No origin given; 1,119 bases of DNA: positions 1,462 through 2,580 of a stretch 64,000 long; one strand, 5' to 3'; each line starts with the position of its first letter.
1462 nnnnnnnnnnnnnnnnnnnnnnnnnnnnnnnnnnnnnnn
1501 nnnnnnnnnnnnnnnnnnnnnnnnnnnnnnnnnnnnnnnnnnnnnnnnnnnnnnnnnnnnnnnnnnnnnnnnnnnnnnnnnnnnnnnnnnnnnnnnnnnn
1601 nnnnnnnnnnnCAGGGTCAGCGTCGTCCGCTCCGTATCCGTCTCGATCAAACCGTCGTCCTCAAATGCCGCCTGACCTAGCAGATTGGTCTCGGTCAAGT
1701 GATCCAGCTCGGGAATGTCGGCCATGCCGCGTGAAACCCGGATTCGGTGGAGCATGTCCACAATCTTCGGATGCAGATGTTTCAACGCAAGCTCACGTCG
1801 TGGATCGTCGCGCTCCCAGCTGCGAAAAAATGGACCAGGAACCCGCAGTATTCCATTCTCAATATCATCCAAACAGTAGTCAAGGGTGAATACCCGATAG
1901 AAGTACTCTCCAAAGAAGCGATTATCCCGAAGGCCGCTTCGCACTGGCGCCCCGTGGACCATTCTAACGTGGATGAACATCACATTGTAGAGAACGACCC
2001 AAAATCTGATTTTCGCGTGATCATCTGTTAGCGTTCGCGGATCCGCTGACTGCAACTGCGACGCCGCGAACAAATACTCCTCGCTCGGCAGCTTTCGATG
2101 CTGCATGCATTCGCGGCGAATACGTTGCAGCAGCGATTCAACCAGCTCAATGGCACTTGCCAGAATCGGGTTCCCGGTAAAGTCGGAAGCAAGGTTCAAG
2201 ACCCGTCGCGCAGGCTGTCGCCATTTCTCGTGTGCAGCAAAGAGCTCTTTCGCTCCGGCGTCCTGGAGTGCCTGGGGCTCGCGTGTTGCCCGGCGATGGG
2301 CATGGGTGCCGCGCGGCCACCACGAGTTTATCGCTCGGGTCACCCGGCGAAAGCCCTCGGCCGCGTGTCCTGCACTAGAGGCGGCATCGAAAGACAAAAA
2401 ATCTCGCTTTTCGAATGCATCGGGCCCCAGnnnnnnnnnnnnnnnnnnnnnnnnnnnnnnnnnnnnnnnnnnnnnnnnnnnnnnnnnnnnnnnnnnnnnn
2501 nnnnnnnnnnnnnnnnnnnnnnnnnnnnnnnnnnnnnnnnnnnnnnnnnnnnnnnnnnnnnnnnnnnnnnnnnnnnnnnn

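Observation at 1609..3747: PDK1-like kinase with a DUF547 domain replacing the PH domain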

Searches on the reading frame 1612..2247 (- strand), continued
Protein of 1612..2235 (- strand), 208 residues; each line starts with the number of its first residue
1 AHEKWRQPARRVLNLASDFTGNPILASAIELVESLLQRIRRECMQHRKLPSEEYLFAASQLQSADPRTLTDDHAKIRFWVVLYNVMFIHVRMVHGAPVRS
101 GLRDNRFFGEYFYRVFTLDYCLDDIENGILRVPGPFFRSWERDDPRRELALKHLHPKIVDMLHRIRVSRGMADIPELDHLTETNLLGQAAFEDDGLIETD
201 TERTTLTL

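Call 78: find_homologous_proteins(query=P0144, max_evalue=1e-10)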
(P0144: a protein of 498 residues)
Query P0144 (498 aa): 89 proteins with E <= 1e-10 among 8000 candidates.
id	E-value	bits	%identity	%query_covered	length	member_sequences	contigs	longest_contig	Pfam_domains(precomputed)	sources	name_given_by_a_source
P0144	0.0e+0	1140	100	100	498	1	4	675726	PF00610.28,PF04784.20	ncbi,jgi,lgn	jgi:hypothetical protein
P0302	1.3e-235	801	73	99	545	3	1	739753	PF00610.28,PF04784.20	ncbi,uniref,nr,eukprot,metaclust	ncbi:similar to guanine nucleotide exchange factor [Cyanidioschyzon merolae strain 10D]|uniref:Simil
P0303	1.1e-203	696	74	79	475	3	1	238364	PF00610.28,PF04784.20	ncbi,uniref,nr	ncbi:hypothetical protein CDCA_CDCA19G4668 [Cyanidium caldarium]|uniref:DEP domain-containing protei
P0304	1.5e-193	662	89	65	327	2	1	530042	PF04784.20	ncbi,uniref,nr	ncbi:hypothetical protein F1559_001024 [Cyanidiococcus yangmingshanensis]|uniref:DUF547 domain-conta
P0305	1.2e-141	491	57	47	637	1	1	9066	PF00610.28,PF04784.20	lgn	-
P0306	2.4e-141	490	57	48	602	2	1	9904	PF00610.28,PF04784.20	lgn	-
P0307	3.0e-140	486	57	48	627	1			PF00610.28,PF04784.20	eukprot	eukprot:GFKZ01011089.1.p1 GENE.GFKZ01011089.1~~GFKZ01011089.1.p1 ORF type:complete len:628 (-),score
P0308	9.2e-140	485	55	50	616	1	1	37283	PF00610.28,PF04784.20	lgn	-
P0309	1.5e-139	484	56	48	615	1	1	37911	PF00610.28,PF04784.20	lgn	-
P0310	1.7e-138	481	56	48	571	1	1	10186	PF00610.28,PF04784.20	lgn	-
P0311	2.2e-138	480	55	48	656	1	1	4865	PF00610.28,PF04784.20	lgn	-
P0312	2.3e-138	480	58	48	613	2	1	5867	PF00610.28,PF04784.20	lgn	-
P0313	4.2e-138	479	54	74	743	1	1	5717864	PF00610.28,PF04784.20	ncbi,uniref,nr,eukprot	ncbi:Vacuolar membrane-associated protein IML1 [Porphyridium purpureum]|uniref:Vacuolar membrane-ass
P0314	5.8e-138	479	53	53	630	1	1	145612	PF00610.28,PF04784.20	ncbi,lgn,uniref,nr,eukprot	ncbi:Vacuolar membrane-associated protein IML1 [Gracilariopsis chorda]|uniref:Vacuolar membrane-asso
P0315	9.7e-138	478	54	48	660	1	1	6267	PF00610.28,PF04784.20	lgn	-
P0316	5.6e-137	476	54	48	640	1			PF00610.28,PF04784.20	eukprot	eukprot:TRINITY_DN78090_c0_g1_i1.p1 TRINITY_DN78090_c0_g1~~TRINITY_DN78090_c0_g1_i1.p1 ORF type:comp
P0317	8.5e-137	475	54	47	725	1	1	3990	PF00610.28,PF04784.20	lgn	-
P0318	1.0e-136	475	52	53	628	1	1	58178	PF00610.28,PF04784.20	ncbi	ncbi:unnamed protein product [Agarophyton chilense]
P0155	1.6e-136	474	52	74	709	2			PF00610.28,PF04784.20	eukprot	eukprot:CAMPEP_0182443654 /NCGR_PEP_ID=MMETSP1172-20130603/2339_1 /TAXON_ID=708627 /ORGANISM="Timspu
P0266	2.7e-136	473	54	48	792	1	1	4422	PF00610.28,PF04784.20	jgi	jgi:Protein of unknown function, DUF547/Domain found in Dishevelled, Egl-10, and Pleckstrin (DEP)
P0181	3.4e-135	470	49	74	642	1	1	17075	PF00610.28,PF04784.20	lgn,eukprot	eukprot:Plantae.Rhodophyta-Hildenbrandia_rubra.ctg14331.p1 GENE.Plantae.Rhodophyta-Hildenbrandia_rub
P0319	5.6e-135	469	56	48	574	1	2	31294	PF00610.28,PF04784.20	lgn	-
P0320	6.1e-135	469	54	49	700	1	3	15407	PF00610.28,PF04784.20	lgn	-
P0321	1.2e-134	468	55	48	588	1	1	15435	PF00610.28,PF04784.20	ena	-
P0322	2.3e-134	467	54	48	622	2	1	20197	PF00610.28,PF04784.20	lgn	-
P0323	2.9e-134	467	56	48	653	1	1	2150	PF00610.28,PF04784.20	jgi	jgi:hypothetical protein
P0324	5.7e-134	466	54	48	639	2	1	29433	PF00610.28,PF04784.20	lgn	-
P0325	2.0e-133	464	56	48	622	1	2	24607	PF00610.28,PF04784.20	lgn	-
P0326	2.2e-133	464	57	51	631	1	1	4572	PF00610.28,PF04784.20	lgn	-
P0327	2.5e-133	464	57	48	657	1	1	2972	PF00610.28,PF04784.20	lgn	-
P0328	3.3e-133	463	53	49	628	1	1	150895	PF00610.28,PF04784.20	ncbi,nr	ncbi:DEP domain containing protein [Gracilaria domingensis]|nr:DEP domain containing protein [Gracil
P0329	3.7e-133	463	54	48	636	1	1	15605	PF00610.28,PF04784.20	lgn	-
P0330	4.7e-133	463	55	49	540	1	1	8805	PF00610.28,PF04784.20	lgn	-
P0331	6.8e-133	462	55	51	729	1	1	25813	PF00610.28,PF04784.20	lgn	-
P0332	1.5e-132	461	53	49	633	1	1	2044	PF00610.28,PF04784.20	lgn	-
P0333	2.4e-132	460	57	48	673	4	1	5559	PF00610.28,PF04784.20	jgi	jgi:hypothetical protein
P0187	3.2e-132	460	55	51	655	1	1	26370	PF00610.28,PF04784.20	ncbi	-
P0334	5.0e-132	459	50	78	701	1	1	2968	PF00610.28,PF04784.20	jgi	-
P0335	1.0e-131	458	55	48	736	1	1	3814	PF00610.28,PF04784.20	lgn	-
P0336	1.2e-131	458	54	74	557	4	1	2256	PF00610.28,PF04784.20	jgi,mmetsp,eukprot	mmetsp:Transcript_4884/g.21053 ORF Transcript_4884/g.21053 Transcript_4884/m.21053 type:complete len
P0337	2.0e-131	457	54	48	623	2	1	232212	PF00610.28,PF04784.20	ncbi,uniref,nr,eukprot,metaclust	ncbi:unnamed protein product [Chondrus crispus]|uniref:DEP domain-containing protein n=1 Tax=Chondru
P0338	2.4e-131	457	53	47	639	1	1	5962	PF00610.28,PF04784.20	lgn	-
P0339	4.1e-131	456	57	48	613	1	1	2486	PF00610.28,PF04784.20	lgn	-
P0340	9.8e-131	455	52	48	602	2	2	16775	PF00610.28,PF04784.20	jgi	jgi:Protein of unknown function, DUF547/Domain found in Dishevelled, Egl-10, and Pleckstrin (DEP)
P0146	2.4e-130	454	52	74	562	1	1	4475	PF00610.28,PF04784.20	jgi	-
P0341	2.7e-130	454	52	74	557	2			PF00610.28,PF04784.20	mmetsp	mmetsp:Transcript_11124/g.34105 ORF Transcript_11124/g.34105 Transcript_11124/m.34105 type:complete 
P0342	4.8e-130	453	53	48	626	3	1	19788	PF00610.28,PF04784.20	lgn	-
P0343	2.1e-129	451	59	49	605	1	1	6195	PF00610.28,PF04784.20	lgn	-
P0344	1.9e-128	447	52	50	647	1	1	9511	PF00610.28,PF04784.20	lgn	-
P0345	2.5e-128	447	52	55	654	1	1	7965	PF00610.28,PF04784.20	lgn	-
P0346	1.4e-125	438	52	53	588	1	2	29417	PF00610.28,PF04784.20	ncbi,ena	-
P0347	5.5e-125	436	56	50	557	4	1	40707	PF00610.28,PF04784.20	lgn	-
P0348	8.9e-124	432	46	91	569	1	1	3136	PF00610.28,PF04784.20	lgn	-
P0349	4.3e-123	430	44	62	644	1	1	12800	PF00610.28,PF04784.20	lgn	-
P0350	1.2e-122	428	54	50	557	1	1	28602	PF00610.28,PF04784.20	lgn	-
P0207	2.5e-122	427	51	74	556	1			PF00610.28,PF04784.20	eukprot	eukprot:Plantae.Rhodophyta-Purpureofilum_apyrenoidigerum.ctg11204.p1 GENE.Plantae.Rhodophyta-Purpure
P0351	2.5e-119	417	48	74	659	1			PF00610.28,PF22832.2,PF04784.20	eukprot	eukprot:jgi/Galph1/5673/GphlegSOOS_G4342.1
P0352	5.8e-107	377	50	49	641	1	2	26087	PF00610.28,PF04784.20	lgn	-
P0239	3.4e-106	374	50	44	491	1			PF00610.28,PF04784.20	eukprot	eukprot:IDg9401t1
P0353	1.4e-80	290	57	43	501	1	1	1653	PF04784.20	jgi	-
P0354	7.2e-72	261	41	68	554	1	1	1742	PF00462.31,PF00610.28,PF04784.20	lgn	-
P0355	6.8e-68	248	36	78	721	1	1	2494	PF00610.28,PF07714.24,PF00069.32,PF14531.13,PF17667.8,PF04784.20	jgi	-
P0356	2.5e-63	233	39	65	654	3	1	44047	PF00610.28,PF07714.24,PF00069.32,PF14531.13,PF04784.20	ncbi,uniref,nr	ncbi:hypothetical protein CYMTET_24218 [Cymbomonas tetramitiformis]|uniref:non-specific serine/threo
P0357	1.8e-53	200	33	72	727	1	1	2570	PF00462.31,PF00610.28,PF04784.20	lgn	-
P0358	1.8e-51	194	32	66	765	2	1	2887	PF00462.31,PF00610.28,PF04784.20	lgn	-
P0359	6.0e-51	192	33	72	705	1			PF00610.28,PF07714.24,PF00069.32,PF04784.20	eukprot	eukprot:jgi/Chlat1/8513/Chrsp80S07898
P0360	1.0e-48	185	32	70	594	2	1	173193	PF00462.31,PF00610.28,PF04784.20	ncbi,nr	ncbi:hypothetical protein CRG98_024723 [Punica granatum]|nr:hypothetical protein CRG98_024723 [Punic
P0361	1.1e-48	184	34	68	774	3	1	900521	PF00462.31,PF00610.28,PF04784.20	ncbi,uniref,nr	ncbi:uncharacterized protein LOC103723548 [Phoenix dactylifera]|uniref:Uncharacterized protein LOC10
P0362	2.0e-48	184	29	70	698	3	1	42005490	PF00462.31,PF00610.28,PF04784.20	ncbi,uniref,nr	ncbi:Uncharacterized protein QJS10_CPA06g00592 [Acorus calamus]|uniref:DEP domain-containing protein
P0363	4.9e-45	172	37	55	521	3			PF00462.31,PF04784.20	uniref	uniref:Duf547-domain-containing protein n=1 Tax=Tetraselmis sp. GSL018 TaxID=582737 RepID=A0A061R7D0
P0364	1.9e-43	167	36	46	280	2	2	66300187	PF04784.20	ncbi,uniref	ncbi:uncharacterized protein [Haliotis asinina]|uniref:uncharacterized protein n=1 Tax=Haliotis asin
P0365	3.0e-42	163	37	50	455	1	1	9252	PF04784.20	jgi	jgi:hypothetical protein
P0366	8.6e-40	155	30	72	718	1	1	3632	PF00462.31,PF04784.20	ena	-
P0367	9.5e-40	155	30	72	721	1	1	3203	PF00462.31,PF04784.20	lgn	-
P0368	9.5e-40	155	30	72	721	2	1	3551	PF00462.31,PF04784.20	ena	-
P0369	2.8e-39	153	30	61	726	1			PF04784.20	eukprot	eukprot:TRINITY_DN10902_c0_g1_i2.p1 TRINITY_DN10902_c0_g1~~TRINITY_DN10902_c0_g1_i2.p1 ORF type:comp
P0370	2.9e-37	147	33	66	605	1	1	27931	PF00462.31,PF04784.20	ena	-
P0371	1.4e-36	144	33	56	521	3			PF00462.31,PF04784.20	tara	tara:strand:- start:140 stop:1705 length:1566 start_codon:yes stop_codon:yes gene_type:complete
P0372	3.4e-36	143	33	66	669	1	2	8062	PF00462.31,PF04784.20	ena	-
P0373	7.6e-36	142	34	46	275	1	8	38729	PF04784.20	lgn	-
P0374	5.8e-35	139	34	55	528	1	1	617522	PF00462.31,PF04784.20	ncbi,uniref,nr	ncbi:hypothetical protein COHA_004256 [Chlorella ohadii]|uniref:Glutaredoxin n=1 Tax=Chlorella ohadi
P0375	1.6e-33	134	37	46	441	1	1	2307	PF04784.20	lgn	-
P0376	7.7e-30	122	35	46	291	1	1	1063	PF04784.20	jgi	jgi:hypothetical protein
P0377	2.3e-29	121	35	46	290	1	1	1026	PF04784.20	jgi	jgi:hypothetical protein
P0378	6.9e-29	119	31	46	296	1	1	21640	PF04784.20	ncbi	-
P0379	8.5e-27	112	31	45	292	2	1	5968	PF04784.20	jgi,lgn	-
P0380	6.3e-26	109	35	44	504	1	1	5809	PF00462.31,PF04784.20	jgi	jgi:glutaredoxin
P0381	1.8e-24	105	30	46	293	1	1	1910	PF04784.20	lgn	-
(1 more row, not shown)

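Call 80: search_protein_families(library=pfam, proteins=[P0302, P0356, P0359, P0355], max_evalue=0.001)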
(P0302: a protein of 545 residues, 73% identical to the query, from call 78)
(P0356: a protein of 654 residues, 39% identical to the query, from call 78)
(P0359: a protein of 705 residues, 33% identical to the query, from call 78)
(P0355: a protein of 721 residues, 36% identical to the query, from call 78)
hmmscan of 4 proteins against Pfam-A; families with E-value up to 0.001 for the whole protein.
P0302 (545 aa): 2 families
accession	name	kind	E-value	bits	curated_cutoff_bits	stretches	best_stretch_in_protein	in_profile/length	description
PF04784.19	DUF547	-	1.2e-34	119.5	27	1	302-427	4-125/125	Protein of unknown function, DUF547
PF00610.27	DEP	-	2e-24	85.8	32.7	1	154-222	1-72/72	Domain found in Dishevelled, Egl-10, and Pleckstrin (DEP)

P0356 (654 aa): 7 families
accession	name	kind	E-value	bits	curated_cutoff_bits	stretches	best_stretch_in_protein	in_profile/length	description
PF00069.31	Pkinase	-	6.7e-67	226.1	31.7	1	4-255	1-261/263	Protein kinase domain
PF07714.23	PK_Tyr_Ser-Thr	-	1.2e-47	162.8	23.1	1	6-252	3-255/258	Protein tyrosine and serine/threonine kinase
PF04784.19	DUF547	-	1.9e-36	125.2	27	1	471-596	3-124/125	Protein of unknown function, DUF547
PF00610.27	DEP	-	5e-13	49.2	32.7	1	327-395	2-72/72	Domain found in Dishevelled, Egl-10, and Pleckstrin (DEP)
PF14531.12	Kinase-like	-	2.3e-07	30.8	25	1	103-203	146-252/289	Kinase-like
PF03109.22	ABC1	-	0.00012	21.8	22.9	1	79-156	146-221/244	ABC1 atypical kinase-like domain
PF17667.7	Pkinase_fungal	-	0.00013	21.2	24.1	1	100-183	284-372/387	Fungal protein kinase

P0359 (705 aa): 5 families
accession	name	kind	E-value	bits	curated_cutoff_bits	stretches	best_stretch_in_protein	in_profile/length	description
PF00069.31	Pkinase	-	2.5e-52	178.3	31.7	1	26-221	51-261/263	Protein kinase domain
PF07714.23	PK_Tyr_Ser-Thr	-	2.7e-33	115.8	23.1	1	25-217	53-254/258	Protein tyrosine and serine/threonine kinase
PF04784.19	DUF547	-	5.8e-30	104.3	27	1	452-600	6-124/125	Protein of unknown function, DUF547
PF00610.27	DEP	-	1.1e-11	44.9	32.7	1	317-373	16-72/72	Domain found in Dishevelled, Egl-10, and Pleckstrin (DEP)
PF03109.22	ABC1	-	5e-05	23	22.9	1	50-124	145-217/244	ABC1 atypical kinase-like domain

P0355 (721 aa): 7 families
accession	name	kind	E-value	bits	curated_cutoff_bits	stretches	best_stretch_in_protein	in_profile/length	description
PF00069.31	Pkinase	-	3.6e-65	220.4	31.7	1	4-254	1-260/263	Protein kinase domain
PF07714.23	PK_Tyr_Ser-Thr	-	1.5e-47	162.6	23.1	1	6-253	3-256/258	Protein tyrosine and serine/threonine kinase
PF04784.19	DUF547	-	4.5e-36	124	27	1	479-603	5-125/125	Protein of unknown function, DUF547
PF00610.27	DEP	-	2e-13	50.5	32.7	1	335-401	4-72/72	Domain found in Dishevelled, Egl-10, and Pleckstrin (DEP)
PF17667.7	Pkinase_fungal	-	3.7e-06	26.4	24.1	1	102-179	286-370/387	Fungal protein kinase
PF14531.12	Kinase-like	-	6.8e-06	26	25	1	103-202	146-251/289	Kinase-like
PF03109.22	ABC1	-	0.00019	21.1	22.9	1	69-156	138-221/244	ABC1 atypical kinase-like domain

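Call 81: search_solved_structures(query=P0356, max_evalue=1e-40)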
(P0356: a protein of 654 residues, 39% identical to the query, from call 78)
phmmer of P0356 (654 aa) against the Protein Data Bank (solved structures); distinct sequences matched with E-value up to 1e-40: 17.
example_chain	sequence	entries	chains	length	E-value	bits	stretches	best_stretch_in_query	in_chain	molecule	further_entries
4apc_A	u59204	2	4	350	7.4e-82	278.6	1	1-275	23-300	SERINE/THREONINE-PROTEIN KINASE NEK1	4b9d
8ej4_K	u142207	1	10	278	1.3e-59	205.1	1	4-249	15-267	Serine/threonine-protein kinase Nek7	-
9nfq_C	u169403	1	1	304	1.7e-59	204.7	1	4-250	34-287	Serine/threonine-protein kinase Nek7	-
9h59_C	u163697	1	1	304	1.7e-59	204.7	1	4-249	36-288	Serine/threonine-protein kinase Nek7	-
2wqm_A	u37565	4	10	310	1.8e-59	204.7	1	4-250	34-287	SERINE/THREONINE-PROTEIN KINASE NEK7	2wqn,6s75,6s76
5de2_A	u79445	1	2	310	6.4e-59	202.8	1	4-250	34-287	Serine/threonine-protein kinase Nek7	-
8ws0_A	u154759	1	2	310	6.4e-59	202.8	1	4-250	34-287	Serine/threonine-protein kinase Nek7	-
6s73_A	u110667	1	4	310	8.7e-59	202.4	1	4-250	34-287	Serine/threonine-protein kinase Nek7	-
8ws1_A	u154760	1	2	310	8.8e-59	202.4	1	4-250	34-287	Serine/threonine-protein kinase Nek7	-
8sxn_A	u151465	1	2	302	2.5e-58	200.8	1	4-249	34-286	Serine/threonine-protein kinase Nek7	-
6npy_B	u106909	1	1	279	3.9e-58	200.2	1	5-249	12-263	Interferon-induced, double-stranded RNA-activated protein kinase,Serine/threonine-protein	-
9p9u_A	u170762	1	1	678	1.2e-50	175.5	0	3-252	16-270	Epidermal growth factor receptor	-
2jav_A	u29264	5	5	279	5.8e-50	173.2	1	2-260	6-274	SERINE/THREONINE-PROTEIN KINASE NEK2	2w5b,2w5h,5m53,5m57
2w5a_A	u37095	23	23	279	5.8e-50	173.2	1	2-260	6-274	SERINE/THREONINE-PROTEIN KINASE NEK2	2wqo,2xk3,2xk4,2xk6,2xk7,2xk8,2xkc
6tm5_S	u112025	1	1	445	3.5e-49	170.7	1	2-259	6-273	Serine/threonine-protein kinase Nek2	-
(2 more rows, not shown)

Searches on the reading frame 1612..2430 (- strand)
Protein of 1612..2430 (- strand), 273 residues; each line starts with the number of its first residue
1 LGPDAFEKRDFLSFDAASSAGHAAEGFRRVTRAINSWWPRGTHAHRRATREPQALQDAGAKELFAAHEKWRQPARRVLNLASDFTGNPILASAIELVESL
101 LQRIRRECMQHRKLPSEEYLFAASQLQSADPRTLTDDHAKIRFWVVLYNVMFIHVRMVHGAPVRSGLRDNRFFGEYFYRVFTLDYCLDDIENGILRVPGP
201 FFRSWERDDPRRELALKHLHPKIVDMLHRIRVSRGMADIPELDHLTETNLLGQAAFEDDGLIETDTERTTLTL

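Call 41: predict_structure(alignment_id=A3)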
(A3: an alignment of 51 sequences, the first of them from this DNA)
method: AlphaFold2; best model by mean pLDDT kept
length: 273 residues; sequences in the alignment: 51
mean_pLDDT: 77.5   pTM: 0.69
mean pLDDT of the five models: 77.5, 76.9, 76.7, 76.1, 75.7
residues with pLDDT >= 90: 134; 70-90: 50; 50-70: 38; < 50: 51
segments of 3 or more residues with pLDDT < 50: 1-48
pLDDT, mean of each block of 10 residues (from residue 1): 45 42 47 41 44 56 73 79 78 96 97 94 95 95 97 95 80 94 95 93 88 95 95 92 73 58 62 59
secondary structure, 60 per line:
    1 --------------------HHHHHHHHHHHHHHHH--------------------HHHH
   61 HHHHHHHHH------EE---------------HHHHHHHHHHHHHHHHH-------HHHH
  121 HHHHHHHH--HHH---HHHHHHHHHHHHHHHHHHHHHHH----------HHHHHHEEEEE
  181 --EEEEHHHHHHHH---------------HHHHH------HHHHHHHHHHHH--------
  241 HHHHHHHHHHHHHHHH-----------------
elements in order: H21-36 H57-69 H93-109 H117-128 H137-159 H170-175 E176-180 E183-186 H187-194 H210-214 H221-232 H241-256

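Call 54: fold_search(model_id=the predicted structure, library=pdb)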
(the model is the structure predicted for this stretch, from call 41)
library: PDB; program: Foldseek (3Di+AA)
matches with E <= 10: 27; with E <= 0.001: 0
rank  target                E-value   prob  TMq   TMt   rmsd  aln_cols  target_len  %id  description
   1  8a22_AM               3.0e+00  0.11  0.21  0.15  15.3       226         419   12  Structure of the mitochondrial ribosome from Polytomella magna (released 2022-11-16)
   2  8jdh_B                3.4e+00  0.08  0.15  0.26  12.6       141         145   15  Crystal structure of anti-CRISPR AcrIF25 (released 2024-05-29)
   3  8f8l                  4.6e+00  0.02  0.13  0.11  16.8       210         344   12  The structure of Rv2173 from M. tuberculosis with DMAP bound (released 2023-11-29)
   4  3bej_B                4.8e+00  0.05  0.17  0.19  18.6       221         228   10  Structure of human FXR in complex with MFA-1 and co-activator peptide (released 2008-03-18)
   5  4f7r_B                5.1e+00  0.03  0.18  0.20  15.9       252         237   10  Crystal structure of 14-3-3 protein from Giardia intestinalis (released 2013-05-22)
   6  6upn_A                5.9e+00  0.01  0.11  0.11  23.8       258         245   10  Endophilin B1 helical scaffold (released 2020-04-22)
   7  6zvp_A                5.9e+00  0.01  0.12  0.09  21.6       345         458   11  Atomic model of the EM-based structure of the full-length tyrosine hydroxylase in complex with dopamine (residues 40-4 (released 2021-11-17)
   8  5xyf_A                6.2e+00  0.04  0.16  0.20  11.8       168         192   12  Crystal structure of the human TIN2-TPP1-TRF2 telomeric complex (released 2017-12-13)
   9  5oqq_B                6.8e+00  0.06  0.20  0.08  17.6       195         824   13  Crystal structure of the S. cerevisiae condensin Ycg1-Brn1 subcomplex (released 2017-10-18)
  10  7m31_A                7.2e+00  0.01  0.09  0.04  17.2       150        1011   13  Dihydropyrimidine Dehydrogenase (DPD) C671S Mutant Soaked with Thymine and NADPH Anaerobically (released 2021-06-09)
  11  8qx3_B                7.5e+00  0.06  0.12  0.04   6.3        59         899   15  Arabidopsis thaliana Phosphoenolpyruvate carboxylase PPC1 R886G mutant (released 2024-10-30)
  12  4xkz                  7.5e+00  0.04  0.15  0.16  14.2       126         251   10  Crystal structure of the C-terminal anticodon loop binding domain of a valyl-tRNA synthetase from Pseudomonas aeruginosa (released 2015-02-11)
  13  6yga_B                7.5e+00  0.02  0.14  0.07  20.7       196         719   11  Crystal structure of the apo NatC complex (released 2020-10-28)
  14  4hfg_A                8.3e+00  0.05  0.16  0.26   8.8       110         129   13  CID of human RPRD1B (released 2012-10-17)
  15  1qjb_A                8.3e+00  0.03  0.13  0.15  16.0       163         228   12  14-3-3 ZETA/PHOSPHOPEPTIDE COMPLEX (MODE 1) (released 1999-09-15)
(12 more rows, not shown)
